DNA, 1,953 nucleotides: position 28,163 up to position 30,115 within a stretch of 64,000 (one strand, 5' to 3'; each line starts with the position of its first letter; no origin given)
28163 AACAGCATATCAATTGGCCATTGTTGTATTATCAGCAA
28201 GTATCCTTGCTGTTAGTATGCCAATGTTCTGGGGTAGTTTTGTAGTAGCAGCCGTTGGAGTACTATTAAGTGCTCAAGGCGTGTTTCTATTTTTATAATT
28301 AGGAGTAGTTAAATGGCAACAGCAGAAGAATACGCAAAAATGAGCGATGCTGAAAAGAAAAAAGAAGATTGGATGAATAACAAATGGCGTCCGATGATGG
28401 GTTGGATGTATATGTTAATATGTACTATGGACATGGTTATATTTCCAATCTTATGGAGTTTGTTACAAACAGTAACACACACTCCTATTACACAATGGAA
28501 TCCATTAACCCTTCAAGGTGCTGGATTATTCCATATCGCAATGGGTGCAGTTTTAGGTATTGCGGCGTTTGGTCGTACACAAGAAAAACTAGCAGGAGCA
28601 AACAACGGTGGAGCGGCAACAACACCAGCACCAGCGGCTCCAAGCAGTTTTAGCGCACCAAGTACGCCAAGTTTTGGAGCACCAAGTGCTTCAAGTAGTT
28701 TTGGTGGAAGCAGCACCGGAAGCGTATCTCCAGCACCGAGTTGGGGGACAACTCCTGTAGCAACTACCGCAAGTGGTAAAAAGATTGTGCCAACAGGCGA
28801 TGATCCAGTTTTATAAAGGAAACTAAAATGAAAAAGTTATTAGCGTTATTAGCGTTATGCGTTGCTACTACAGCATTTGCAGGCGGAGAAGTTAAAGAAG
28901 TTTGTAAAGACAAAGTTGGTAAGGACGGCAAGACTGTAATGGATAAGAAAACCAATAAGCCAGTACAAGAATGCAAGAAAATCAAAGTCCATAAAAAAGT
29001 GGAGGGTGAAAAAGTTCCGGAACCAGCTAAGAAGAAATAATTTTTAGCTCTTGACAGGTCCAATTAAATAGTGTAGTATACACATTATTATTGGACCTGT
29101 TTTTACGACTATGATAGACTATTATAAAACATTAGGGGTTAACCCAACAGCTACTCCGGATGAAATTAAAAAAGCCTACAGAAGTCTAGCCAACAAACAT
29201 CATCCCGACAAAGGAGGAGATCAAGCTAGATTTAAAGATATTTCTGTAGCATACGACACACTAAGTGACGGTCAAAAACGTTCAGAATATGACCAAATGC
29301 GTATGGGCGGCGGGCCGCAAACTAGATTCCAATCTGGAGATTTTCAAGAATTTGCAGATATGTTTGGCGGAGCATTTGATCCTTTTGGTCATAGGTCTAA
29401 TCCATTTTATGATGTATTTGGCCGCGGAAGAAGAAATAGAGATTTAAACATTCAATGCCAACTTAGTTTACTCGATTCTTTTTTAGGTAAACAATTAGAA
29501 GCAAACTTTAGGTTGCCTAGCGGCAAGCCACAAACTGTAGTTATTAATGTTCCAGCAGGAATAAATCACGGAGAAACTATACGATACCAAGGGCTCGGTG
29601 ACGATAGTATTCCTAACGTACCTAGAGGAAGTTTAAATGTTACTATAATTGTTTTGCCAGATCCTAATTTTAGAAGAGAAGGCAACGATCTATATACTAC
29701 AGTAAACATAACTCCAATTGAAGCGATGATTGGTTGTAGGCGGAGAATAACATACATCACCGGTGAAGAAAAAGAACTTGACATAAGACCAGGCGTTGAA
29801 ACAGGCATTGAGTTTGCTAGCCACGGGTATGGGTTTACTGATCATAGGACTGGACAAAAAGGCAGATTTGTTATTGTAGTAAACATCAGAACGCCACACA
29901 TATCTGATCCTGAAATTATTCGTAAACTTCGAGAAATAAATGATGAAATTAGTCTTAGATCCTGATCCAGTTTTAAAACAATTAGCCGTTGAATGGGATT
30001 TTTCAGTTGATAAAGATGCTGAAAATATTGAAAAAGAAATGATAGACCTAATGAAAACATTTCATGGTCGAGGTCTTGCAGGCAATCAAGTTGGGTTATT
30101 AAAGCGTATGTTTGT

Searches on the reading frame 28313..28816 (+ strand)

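Call 60: search_protein_families(library=phrogs, proteins=[window:28313-28816:+], max_evalue=0.00001)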
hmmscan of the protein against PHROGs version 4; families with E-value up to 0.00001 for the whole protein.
window:28313-28816:+ (167 aa): 1 family
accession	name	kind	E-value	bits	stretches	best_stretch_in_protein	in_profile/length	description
phrog_3427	-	lysis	1.2e-08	36.1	1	4-95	55-137/141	holin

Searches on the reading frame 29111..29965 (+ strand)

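Call 61: search_protein_families(library=phrogs, proteins=[window:29111-29965:+], max_evalue=0.00001)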
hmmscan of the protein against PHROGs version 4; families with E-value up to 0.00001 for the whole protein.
window:29111-29965:+ (284 aa): 6 families
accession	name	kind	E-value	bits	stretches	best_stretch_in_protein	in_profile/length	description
phrog_14336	-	unknown function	1.1e-52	180.5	2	3-130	5-137/363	-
phrog_2778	-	unknown function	1.6e-11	45.5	1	3-62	36-97/239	-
phrog_13942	-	unknown function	3.5e-09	37.4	1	5-53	18-66/336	-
phrog_9210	-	unknown function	1.6e-08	35.5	1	7-53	154-201/204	-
phrog_15863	-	unknown function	2.4e-08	34.7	1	15-59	155-201/312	-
phrog_11153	-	unknown function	5.9e-06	27.1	1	4-62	7-68/337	-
